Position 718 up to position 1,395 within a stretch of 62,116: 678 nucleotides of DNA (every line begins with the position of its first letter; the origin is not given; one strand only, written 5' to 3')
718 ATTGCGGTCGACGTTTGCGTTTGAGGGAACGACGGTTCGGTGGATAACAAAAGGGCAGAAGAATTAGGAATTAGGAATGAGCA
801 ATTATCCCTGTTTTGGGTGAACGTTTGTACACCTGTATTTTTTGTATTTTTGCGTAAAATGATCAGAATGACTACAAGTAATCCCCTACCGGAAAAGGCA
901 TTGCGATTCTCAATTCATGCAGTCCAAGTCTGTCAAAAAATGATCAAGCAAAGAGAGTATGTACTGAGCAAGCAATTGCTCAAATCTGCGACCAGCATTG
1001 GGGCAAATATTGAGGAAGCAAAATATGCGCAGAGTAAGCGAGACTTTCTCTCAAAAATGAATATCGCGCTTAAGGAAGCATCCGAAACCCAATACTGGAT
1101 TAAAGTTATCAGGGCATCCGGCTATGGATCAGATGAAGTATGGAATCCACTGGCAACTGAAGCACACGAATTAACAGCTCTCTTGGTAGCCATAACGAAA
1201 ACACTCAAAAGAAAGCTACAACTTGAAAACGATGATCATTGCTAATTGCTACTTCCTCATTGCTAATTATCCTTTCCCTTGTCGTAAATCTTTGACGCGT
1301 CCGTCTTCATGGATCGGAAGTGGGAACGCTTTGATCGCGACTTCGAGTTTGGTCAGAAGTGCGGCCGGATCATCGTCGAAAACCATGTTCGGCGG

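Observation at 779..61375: Nearly every intergenic spacer carries a long hairpin whose arms are degenerate tandem 7-nt words, forming recurring families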

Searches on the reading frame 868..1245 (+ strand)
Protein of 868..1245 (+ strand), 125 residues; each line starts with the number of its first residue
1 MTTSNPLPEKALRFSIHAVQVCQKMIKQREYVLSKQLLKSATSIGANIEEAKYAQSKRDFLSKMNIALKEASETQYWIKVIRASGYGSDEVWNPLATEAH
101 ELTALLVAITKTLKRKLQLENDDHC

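Call 53: search_protein_families(library=pfam, proteins=[window:868-1245:+], max_evalue=0.001)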
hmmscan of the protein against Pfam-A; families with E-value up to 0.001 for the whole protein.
window:868-1245:+ (125 aa): 1 family
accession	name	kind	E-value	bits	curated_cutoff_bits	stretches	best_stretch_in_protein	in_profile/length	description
PF05635.17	23S_rRNA_IVP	-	1.7e-24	86.5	33.8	1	9-107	7-105/106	23S rRNA-intervening sequence protein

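Call 58: find_homologous_proteins(query=window:868-1242:+, max_evalue=0.00001)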
Query window:868-1242:+ (125 aa): 1608 proteins with E <= 0.00001 among 1627 candidates; the best 120 are listed.
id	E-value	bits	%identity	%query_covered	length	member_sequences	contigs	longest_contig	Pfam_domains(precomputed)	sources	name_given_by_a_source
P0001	3.9e-74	264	100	100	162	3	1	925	PF05635.18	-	-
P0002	2.9e-57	209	100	81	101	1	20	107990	PF05635.18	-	-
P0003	1.1e-45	172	69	99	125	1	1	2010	PF05635.18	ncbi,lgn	ncbi:MAG: four helix bundle protein [Patescibacteria group bacterium]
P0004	3.2e-37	145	62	95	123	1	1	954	PF05635.18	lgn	-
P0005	9.2e-33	131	58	94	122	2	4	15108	PF05635.18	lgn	-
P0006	1.5e-29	120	54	90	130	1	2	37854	PF05635.18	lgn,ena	-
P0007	8.5e-29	118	57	87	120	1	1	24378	PF05635.18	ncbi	-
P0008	1.6e-28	117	55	88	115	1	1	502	PF05635.18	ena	-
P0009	2.6e-28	116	51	92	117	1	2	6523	PF05635.18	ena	-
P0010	3.0e-28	116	51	91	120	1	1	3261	PF05635.18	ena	-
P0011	8.5e-28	115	53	91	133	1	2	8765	PF22296.3,PF05635.18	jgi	jgi:four helix bundle protein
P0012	1.1e-27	114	53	90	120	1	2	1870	PF05635.18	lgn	-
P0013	1.5e-27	114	53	90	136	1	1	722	PF05635.18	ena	-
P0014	2.0e-27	113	54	85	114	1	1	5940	PF05635.18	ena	-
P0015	2.0e-27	113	48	94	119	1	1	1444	PF05635.18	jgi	-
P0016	2.7e-27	113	52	93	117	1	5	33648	PF05635.18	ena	-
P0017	2.9e-27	113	52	92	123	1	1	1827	PF05635.18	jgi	-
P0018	6.5e-27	112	50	92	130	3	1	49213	PF05635.18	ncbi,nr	ncbi:MAG: four helix bundle protein [Clostridiales bacterium]|nr:four helix bundle protein [Clostrid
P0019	7.8e-27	111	51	90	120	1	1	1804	PF05635.18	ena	-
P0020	9.4e-27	111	46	91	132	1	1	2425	PF05635.18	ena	-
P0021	1.1e-26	111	49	94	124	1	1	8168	PF05635.18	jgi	jgi:four helix bundle protein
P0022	1.1e-26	111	49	93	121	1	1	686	PF05635.18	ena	-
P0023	1.1e-26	111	51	94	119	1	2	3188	PF05635.18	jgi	jgi:four helix bundle protein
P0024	2.1e-26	110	51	91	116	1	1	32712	PF05635.18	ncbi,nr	ncbi:four helix bundle protein [Candidatus Peregrinibacteria bacterium]|nr:four helix bundle protein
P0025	2.7e-26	110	51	91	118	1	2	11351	PF05635.18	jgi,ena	-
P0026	2.8e-26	110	50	88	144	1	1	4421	PF05635.18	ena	-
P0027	2.8e-26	110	50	94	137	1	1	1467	PF05635.18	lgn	-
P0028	4.0e-26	109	50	91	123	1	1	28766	PF05635.18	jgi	-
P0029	4.8e-26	109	49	94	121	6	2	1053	PF05635.18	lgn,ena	-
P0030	5.5e-26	109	47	89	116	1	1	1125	PF05635.18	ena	-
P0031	5.5e-26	109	50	90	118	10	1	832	PF05635.18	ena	-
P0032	5.5e-26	109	50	91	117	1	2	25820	PF05635.18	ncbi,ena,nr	ncbi:MAG: four helix bundle protein [Ruminococcus sp.]|nr:four helix bundle protein [Ruminococcus sp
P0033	5.8e-26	109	50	91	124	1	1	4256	PF05635.18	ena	-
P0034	6.4e-26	109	52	87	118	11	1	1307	PF05635.18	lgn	-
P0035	6.7e-26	108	49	93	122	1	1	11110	PF05635.18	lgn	-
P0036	7.3e-26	108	53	91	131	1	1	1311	PF05635.18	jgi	-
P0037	7.9e-26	108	50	93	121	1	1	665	PF05635.18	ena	-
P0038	8.2e-26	108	49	97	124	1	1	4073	PF05635.18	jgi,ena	-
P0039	9.0e-26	108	49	92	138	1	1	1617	PF05635.18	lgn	-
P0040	9.2e-26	108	53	87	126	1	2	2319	PF05635.18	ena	-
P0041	1.0e-25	108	54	90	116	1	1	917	PF05635.18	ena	-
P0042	1.1e-25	108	52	92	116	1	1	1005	PF05635.18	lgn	-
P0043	1.2e-25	108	45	93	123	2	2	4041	PF05635.18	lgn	-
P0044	1.6e-25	107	51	89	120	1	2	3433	PF05635.18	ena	-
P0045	1.6e-25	107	49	92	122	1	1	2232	PF05635.18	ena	-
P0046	1.6e-25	107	47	94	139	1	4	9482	PF05635.18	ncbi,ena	-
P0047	1.8e-25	107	50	90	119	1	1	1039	PF05635.18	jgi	jgi:four helix bundle protein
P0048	1.8e-25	107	46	98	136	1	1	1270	PF05635.18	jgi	-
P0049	1.9e-25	107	51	91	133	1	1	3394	PF05635.18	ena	-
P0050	1.9e-25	107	52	88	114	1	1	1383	PF05635.18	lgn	-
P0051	2.1e-25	107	50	94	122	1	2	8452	PF05635.18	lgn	-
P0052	2.2e-25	107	50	92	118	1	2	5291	PF05635.18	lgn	-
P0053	2.3e-25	107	49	93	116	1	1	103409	PF22296.3,PF05635.18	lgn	-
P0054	2.3e-25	107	51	91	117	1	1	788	PF05635.18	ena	-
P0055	2.3e-25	107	54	86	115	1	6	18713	PF05635.18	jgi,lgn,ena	-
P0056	2.5e-25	107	48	90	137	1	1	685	PF05635.18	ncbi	-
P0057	2.5e-25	107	50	90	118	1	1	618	PF05635.18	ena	-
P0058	2.6e-25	107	51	92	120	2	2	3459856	PF05635.18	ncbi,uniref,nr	ncbi:four helix bundle protein [Haloimpatiens lingqiaonensis]|uniref:four helix bundle protein n=1 T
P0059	2.7e-25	107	50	92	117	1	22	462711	PF05635.18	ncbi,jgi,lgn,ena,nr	ncbi:TPA: four helix bundle protein [Candidatus Peribacteria bacterium]|nr:MAG: four helix bundle pr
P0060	2.7e-25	106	50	90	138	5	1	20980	PF05635.18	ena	-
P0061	3.1e-25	106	46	98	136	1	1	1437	PF05635.18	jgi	-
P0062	3.3e-25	106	48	91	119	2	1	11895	PF05635.18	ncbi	ncbi:MAG: four helix bundle protein [Patescibacteria group bacterium]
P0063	3.3e-25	106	49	88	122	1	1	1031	PF05635.18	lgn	-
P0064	3.4e-25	106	48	92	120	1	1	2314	PF05635.18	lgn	-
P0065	3.5e-25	106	49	87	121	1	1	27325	PF05635.18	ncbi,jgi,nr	ncbi:MAG: four helix bundle protein [Clostridiales Family XIII bacterium]|jgi:four helix bundle prot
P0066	3.7e-25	106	48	91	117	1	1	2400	PF05635.18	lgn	-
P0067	3.7e-25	106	48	91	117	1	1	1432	PF05635.18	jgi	-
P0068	3.7e-25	106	47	90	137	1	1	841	PF05635.18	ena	-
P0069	3.8e-25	106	47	90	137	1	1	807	PF05635.18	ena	-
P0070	3.9e-25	106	50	91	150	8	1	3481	PF05635.18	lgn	-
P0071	4.2e-25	106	50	94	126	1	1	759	PF05635.18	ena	-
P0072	4.3e-25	106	50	94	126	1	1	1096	PF05635.18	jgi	-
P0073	4.4e-25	106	50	93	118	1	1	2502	PF05635.18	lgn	-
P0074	4.5e-25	106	54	89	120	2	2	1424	PF05635.18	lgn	-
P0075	4.8e-25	106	48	95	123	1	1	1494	PF05635.18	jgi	jgi:four helix bundle protein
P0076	4.9e-25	106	50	90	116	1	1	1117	PF05635.18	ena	-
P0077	4.9e-25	106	50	89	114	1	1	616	PF05635.18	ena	-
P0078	5.4e-25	106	49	91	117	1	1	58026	PF05635.18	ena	-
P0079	6.3e-25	105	46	95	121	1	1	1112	PF05635.18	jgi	jgi:four helix bundle protein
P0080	6.3e-25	105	50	90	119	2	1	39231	PF05635.18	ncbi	-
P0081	7.2e-25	105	52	91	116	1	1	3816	PF05635.18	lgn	-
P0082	7.7e-25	105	50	90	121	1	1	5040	PF05635.18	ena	-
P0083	8.1e-25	105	47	91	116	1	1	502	PF22296.3,PF05635.18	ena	-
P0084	8.3e-25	105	50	90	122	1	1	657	PF05635.18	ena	-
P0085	8.5e-25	105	48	91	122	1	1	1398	PF05635.18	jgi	jgi:four helix bundle protein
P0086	8.6e-25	105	48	94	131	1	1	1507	PF05635.18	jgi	jgi:four helix bundle protein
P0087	8.7e-25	105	44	94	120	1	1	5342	PF05635.18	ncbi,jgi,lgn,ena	ncbi:MAG: four helix bundle protein [Candidatus Peribacteraceae bacterium]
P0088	9.0e-25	105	50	90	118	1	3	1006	PF05635.18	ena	-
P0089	9.3e-25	105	51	87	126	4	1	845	PF05635.18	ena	-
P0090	9.4e-25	105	50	90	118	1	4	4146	PF05635.18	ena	-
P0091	1.0e-24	105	47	94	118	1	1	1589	PF05635.18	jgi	-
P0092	1.0e-24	105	51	87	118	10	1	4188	PF05635.18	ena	-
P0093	1.0e-24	105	50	87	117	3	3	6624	PF05635.18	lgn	-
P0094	1.0e-24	105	48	95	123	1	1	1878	PF05635.18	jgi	-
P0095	1.1e-24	105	50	94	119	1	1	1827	PF05635.18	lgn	-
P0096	1.1e-24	104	45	96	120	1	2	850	PF05635.18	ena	-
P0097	1.2e-24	104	49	90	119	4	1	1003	PF05635.18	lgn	-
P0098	1.2e-24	104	49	94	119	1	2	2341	PF05635.18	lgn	-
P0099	1.2e-24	104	51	88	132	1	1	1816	PF05635.18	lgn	-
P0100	1.3e-24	104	50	90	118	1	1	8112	PF05635.18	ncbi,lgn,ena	-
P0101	1.4e-24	104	51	92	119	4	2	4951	PF05635.18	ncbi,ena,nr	ncbi:MAG: four helix bundle protein [Candidatus Marinimicrobia bacterium]|nr:four helix bundle prote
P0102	1.4e-24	104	48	94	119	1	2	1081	PF05635.18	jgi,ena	-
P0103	1.4e-24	104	48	90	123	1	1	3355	PF05635.18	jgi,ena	-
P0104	1.4e-24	104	50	93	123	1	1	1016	PF05635.18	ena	-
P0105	1.5e-24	104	50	90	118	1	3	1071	PF05635.18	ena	-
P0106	1.5e-24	104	46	95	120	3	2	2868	PF05635.18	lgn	-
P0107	1.5e-24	104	47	89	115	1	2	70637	PF05635.18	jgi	-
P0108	1.5e-24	104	47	93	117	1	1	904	PF05635.18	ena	-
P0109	1.6e-24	104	50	90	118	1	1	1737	PF05635.18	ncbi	-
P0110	1.6e-24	104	48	88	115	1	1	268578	PF05635.18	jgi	jgi:four helix bundle protein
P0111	1.7e-24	104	48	91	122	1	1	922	PF05635.18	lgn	-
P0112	1.7e-24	104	50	93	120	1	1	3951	PF05635.18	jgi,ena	-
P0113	1.7e-24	104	50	90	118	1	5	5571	PF05635.18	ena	-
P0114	1.8e-24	104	50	90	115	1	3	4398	PF05635.18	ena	-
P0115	1.8e-24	104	50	86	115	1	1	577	PF05635.18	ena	-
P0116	1.8e-24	104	48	93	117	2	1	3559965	PF05635.18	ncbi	ncbi:four helix bundle protein [Clostridium sp. JNZ X4-2]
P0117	1.9e-24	104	53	90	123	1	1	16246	PF22296.3,PF05635.18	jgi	-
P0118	1.9e-24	104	47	93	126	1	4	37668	PF05635.18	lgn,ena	-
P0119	2.1e-24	104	48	93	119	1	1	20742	PF05635.18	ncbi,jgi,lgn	jgi:four helix bundle protein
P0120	2.1e-24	104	50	94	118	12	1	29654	PF05635.18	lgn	-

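Call 60: find_related_loci(query=A1, collection=metagenome_contigs, flank=1500)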
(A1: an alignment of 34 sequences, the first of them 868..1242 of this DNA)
Query A1 (125 aa) in metagenome_contigs; peptide patterns used: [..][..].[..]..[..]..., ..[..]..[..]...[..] (x = any residue, [..] = any of these).
600 stretches matched a pattern (row limit reached: there are more); 591 encode a relative of the query (tblastn E <= 1e-3); the best 80 are kept; 80 distinct loci.
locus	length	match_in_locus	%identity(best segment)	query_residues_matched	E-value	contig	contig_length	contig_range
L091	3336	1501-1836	50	4-114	2e-31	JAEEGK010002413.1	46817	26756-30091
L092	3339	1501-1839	47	4-115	2e-31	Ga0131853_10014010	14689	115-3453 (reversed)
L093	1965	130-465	46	4-114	1e-30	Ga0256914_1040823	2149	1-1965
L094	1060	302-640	44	5-117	5e-31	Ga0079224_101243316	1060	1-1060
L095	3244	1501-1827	49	7-114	7e-30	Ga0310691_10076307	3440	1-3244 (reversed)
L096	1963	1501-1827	46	7-117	2e-29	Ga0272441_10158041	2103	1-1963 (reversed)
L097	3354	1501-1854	44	5-121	2e-29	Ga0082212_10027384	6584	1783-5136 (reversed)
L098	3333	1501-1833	48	5-114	3e-29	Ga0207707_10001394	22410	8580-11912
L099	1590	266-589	48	5-112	2e-29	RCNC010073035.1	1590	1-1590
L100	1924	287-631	41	3-116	2e-29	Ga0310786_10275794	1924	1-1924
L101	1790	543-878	46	4-114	4e-29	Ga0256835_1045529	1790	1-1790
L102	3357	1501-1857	46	4-121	7e-29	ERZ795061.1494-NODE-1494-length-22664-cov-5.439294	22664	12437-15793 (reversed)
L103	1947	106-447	49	6-118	7e-29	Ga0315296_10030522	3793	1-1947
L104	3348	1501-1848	42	1-115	5e-29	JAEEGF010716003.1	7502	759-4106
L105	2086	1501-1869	39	5-124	6e-29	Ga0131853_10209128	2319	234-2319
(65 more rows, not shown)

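Call 78: search_solved_structures(query=A1, max_evalue=0.001)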
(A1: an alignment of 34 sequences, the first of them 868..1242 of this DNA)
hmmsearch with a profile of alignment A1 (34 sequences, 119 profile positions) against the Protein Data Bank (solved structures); distinct sequences matched with E-value up to 0.001: 2.
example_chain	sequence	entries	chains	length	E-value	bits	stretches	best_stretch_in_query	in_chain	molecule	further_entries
2rld_A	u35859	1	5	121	1.6e-49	170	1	2-116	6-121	Uncharacterized protein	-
2gsc_A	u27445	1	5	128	1.9e-05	27.8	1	15-115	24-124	Putative uncharacterized protein XCC0516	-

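Call 82: search_dna_similar(query=window:868-1242:+, collection=plasmids, mode=protein, max_rows=40, rows=spread)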
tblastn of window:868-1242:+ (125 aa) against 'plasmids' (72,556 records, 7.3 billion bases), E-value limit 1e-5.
Records with a match: 31; places in all: 39; records where one place covers at least 80% of the query: 2.
Best place of each record, by identity: 60-80% 6; <60% 25.
By first word of the organism name: Nostoc 16; Planktothrix 3; Candidatus 2; Monoglobus 1; Treponema 1; Euhalothece 1; Anabaena 1; Bernardetia 1; Aulosira 1; Dolichospermum 1; and 3 more.
By predicted mobility (MOB-suite, as given by PLSDB): non-mobilizable 18; conjugative 8; mobilizable 5.
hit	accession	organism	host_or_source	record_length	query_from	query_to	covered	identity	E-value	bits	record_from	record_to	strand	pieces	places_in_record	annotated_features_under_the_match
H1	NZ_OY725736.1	Monoglobus pectinilyticus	-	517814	5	116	90%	43.4%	7e-17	82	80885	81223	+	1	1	none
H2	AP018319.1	Nostoc sp. HK-01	-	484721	14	117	83%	45.3%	3e-14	74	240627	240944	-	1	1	hypothetical protein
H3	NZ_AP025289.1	Treponema saccharophilum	-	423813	7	94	70%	52.8%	2e-19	89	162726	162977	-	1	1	four helix bundle protein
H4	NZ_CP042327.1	Euhalothece natronophila Z-M001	cell culture,soda lake Magadi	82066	9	92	67%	44.7%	4e-14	74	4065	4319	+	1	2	four helix bundle protein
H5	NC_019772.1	Anabaena cylindrica PCC 7122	water, most likely pond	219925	7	84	62%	47.5%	4e-15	77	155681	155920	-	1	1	four helix bundle protein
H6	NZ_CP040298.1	Nostoc sp. TCL26-01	Leiosporoceros dussii,pure culture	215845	7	94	70%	41.9%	9e-9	82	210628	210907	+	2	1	none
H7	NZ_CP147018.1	Bernardetia sp. Wsw4-3y2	Red alga,Red algae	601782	7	90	67%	43.5%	3e-16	80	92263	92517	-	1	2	four helix bundle protein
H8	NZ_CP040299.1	Nostoc sp. TCL26-01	Leiosporoceros dussii,pure culture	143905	7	84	62%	46.3%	2e-15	78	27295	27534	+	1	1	four helix bundle protein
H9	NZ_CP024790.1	Nostoc flagelliforme CCNUN1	cell culture,desert soil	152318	1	81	65%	44.0%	4e-15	77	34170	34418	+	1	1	four helix bundle protein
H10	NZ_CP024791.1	Nostoc flagelliforme CCNUN1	cell culture,desert soil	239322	1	81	65%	44.0%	4e-15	77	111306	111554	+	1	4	four helix bundle protein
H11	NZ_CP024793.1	Nostoc flagelliforme CCNUN1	cell culture,desert soil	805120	1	81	65%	44.0%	4e-15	77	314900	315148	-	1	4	four helix bundle protein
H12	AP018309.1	Aulosira laxa NIES-50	-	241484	1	81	65%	44.0%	4e-15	77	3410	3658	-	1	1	hypothetical protein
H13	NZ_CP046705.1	Nostoc sp. ATCC 53789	-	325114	4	81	62%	44.4%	1e-13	73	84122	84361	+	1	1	four helix bundle protein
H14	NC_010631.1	Nostoc punctiforme PCC 73102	-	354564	7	81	60%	44.9%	5e-14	74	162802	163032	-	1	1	four helix bundle protein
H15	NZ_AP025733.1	Nostoc cf. commune SO-36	-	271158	7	81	60%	44.9%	1e-13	73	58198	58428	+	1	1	four helix bundle protein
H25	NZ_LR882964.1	Planktothrix agardhii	-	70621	32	81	40%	52.0%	2e-7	55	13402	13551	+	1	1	four helix bundle protein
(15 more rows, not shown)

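Call 83: get_annotated_region(hit=H14, flank=450)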
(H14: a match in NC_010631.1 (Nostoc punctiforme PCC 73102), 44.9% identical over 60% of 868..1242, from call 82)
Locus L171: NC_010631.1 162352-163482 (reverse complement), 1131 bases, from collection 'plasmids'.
description: Nostoc punctiforme PCC 73102 plasmid pNPUN01, complete sequence
organism: Nostoc punctiforme PCC 73102 (NCBI taxid 63737)
taxonomy: Bacteria; Cyanobacteriota; Cyanophyceae; Nostocales; Nostocaceae; Nostoc; Nostoc punctiforme; Nostoc punctiforme PCC 73102
host: -; source: -; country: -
typing (MOB-suite, as given by PLSDB): conjugative; replicon rep_cluster_317; relaxase MOBF; mating-pair formation MPF_T
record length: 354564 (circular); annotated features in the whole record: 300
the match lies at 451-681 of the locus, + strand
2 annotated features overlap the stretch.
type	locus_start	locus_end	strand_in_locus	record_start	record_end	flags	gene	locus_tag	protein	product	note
CDS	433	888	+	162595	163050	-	-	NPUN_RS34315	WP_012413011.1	four helix bundle protein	-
CDS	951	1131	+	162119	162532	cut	-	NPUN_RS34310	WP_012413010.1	element excision factor XisH family protein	-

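Call 84: get_annotated_region(hit=H5, flank=450)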
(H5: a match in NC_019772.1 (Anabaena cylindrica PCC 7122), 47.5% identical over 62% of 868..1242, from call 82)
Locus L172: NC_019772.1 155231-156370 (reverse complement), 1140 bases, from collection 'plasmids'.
description: Anabaena cylindrica PCC 7122 plasmid pANACY.01, complete sequence
organism: Anabaena cylindrica PCC 7122 (NCBI taxid 272123)
taxonomy: Bacteria; Cyanobacteriota; Cyanophyceae; Nostocales; Nostocaceae; Anabaena; Anabaena cylindrica; Anabaena cylindrica PCC 7122
host: -; source: water, most likely pond; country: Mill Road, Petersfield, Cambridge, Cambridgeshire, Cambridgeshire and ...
typing (MOB-suite, as given by PLSDB): conjugative; replicon rep_cluster_345; relaxase MOBP; mating-pair formation MPF_T
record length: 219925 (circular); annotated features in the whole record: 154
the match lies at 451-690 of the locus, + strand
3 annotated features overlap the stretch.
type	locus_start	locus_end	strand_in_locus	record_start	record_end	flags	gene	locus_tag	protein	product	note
CDS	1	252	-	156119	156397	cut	cas2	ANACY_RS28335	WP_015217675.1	CRISPR-associated endonuclease Cas2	GO:0043571 - maintenance of CRISPR repeat elements [Evidence IEA]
CDS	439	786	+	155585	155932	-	-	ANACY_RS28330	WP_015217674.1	four helix bundle protein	-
CDS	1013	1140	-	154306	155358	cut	cas1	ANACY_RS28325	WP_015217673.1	CRISPR-associated endonuclease Cas1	GO:0043571 - maintenance of CRISPR repeat elements [Evidence IEA]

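Call 85: get_annotated_region(hit=H9, flank=450)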
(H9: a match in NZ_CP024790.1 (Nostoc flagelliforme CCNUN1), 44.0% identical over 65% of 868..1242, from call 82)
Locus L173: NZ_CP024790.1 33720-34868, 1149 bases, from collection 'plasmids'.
description: Nostoc flagelliforme CCNUN1 plasmid pNFSY05, complete sequence
organism: Nostoc flagelliforme CCNUN1 (NCBI taxid 2038116)
taxonomy: Bacteria; Cyanobacteriota; Cyanophyceae; Nostocales; Nostocaceae; Nostoc; Nostoc flagelliforme; Nostoc flagelliforme CCNUN1
host: -; source: cell culture,desert soil; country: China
typing (MOB-suite, as given by PLSDB): non-mobilizable; replicon rep_cluster_317
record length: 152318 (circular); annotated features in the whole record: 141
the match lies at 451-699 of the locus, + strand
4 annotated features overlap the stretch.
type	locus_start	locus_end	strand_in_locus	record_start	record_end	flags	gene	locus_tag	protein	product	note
CDS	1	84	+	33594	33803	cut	-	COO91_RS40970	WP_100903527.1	hypothetical protein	-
CDS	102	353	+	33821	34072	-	-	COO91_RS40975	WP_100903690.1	hypothetical protein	-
CDS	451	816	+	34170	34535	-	-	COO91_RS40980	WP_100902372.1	four helix bundle protein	-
CDS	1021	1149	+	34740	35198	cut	-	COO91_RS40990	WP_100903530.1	DUF1392 domain-containing protein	-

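Call 86: get_annotated_region(hit=H3, flank=450)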
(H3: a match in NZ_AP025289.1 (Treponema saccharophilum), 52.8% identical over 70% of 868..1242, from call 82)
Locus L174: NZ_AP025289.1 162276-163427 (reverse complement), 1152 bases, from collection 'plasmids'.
description: Treponema saccharophilum strain JCM 32279 plasmid pTS1, complete sequence
organism: Treponema saccharophilum (NCBI taxid 165)
taxonomy: Bacteria; Spirochaetota; Spirochaetia; Spirochaetales; Treponemataceae; Treponema; Treponema saccharophilum
host: -; source: -; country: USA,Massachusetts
typing (MOB-suite, as given by PLSDB): non-mobilizable
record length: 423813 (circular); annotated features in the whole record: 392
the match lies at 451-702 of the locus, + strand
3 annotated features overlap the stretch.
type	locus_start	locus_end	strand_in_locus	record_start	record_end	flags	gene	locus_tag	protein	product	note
CDS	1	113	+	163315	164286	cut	-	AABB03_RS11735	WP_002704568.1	DMT family transporter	GO:0055085 - transmembrane transport [Evidence IEA]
CDS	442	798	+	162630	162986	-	-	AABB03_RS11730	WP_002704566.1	four helix bundle protein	-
CDS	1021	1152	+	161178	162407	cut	-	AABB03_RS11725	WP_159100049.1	DUF4832 domain-containing protein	-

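Call 87: get_annotated_region(hit=H7, flank=450)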
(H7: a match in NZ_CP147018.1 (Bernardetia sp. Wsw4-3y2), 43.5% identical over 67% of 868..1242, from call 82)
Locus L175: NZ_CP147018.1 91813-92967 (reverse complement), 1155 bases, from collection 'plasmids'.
description: Bernardetia sp. Wsw4-3y2 plasmid plasmd1, complete sequence
organism: Bernardetia sp. Wsw4-3y2 (NCBI taxid 3127471)
taxonomy: Bacteria; Bacteroidota; Cytophagia; Cytophagales; Bernardetiaceae; Bernardetia; Bernardetia sp. Wsw4-3y2
host: -; source: Red alga,Red algae; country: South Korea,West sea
typing (MOB-suite, as given by PLSDB): non-mobilizable
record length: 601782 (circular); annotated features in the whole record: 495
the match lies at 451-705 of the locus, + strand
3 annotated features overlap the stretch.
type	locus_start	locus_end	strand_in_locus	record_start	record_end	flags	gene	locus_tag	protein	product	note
CDS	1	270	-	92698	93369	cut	-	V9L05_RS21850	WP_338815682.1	O-methyltransferase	GO:0032259 - methylation [Evidence IEA]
CDS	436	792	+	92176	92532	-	-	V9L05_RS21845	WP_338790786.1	four helix bundle protein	-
CDS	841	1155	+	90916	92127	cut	recF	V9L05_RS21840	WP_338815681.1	DNA replication and repair protein RecF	GO:0006310 - DNA recombination [Evidence IEA]; GO:0006281 - DNA repair [Evidence IEA]; GO:0006260 - DNA replication ...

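Call 88: get_annotated_region(hit=H25, flank=450)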
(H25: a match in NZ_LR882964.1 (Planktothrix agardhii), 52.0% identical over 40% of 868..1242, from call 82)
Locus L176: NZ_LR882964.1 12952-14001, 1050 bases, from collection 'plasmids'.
description: Planktothrix agardhii strain No.66 plasmid p1
organism: Planktothrix agardhii (NCBI taxid 1160)
taxonomy: Bacteria; Cyanobacteriota; Cyanophyceae; Oscillatoriales; Microcoleaceae; Planktothrix; Planktothrix agardhii
host: -; source: -; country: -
typing (MOB-suite, as given by PLSDB): non-mobilizable
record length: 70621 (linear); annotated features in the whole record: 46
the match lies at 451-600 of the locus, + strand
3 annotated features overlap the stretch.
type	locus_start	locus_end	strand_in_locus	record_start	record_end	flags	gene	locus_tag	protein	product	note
CDS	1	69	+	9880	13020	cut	drmD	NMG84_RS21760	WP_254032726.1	DISARM system SNF2-like helicase DrmD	-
CDS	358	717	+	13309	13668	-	-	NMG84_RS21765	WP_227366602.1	four helix bundle protein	-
CDS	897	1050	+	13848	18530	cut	-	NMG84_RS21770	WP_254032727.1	type IIL restriction-modification enzyme MmeI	-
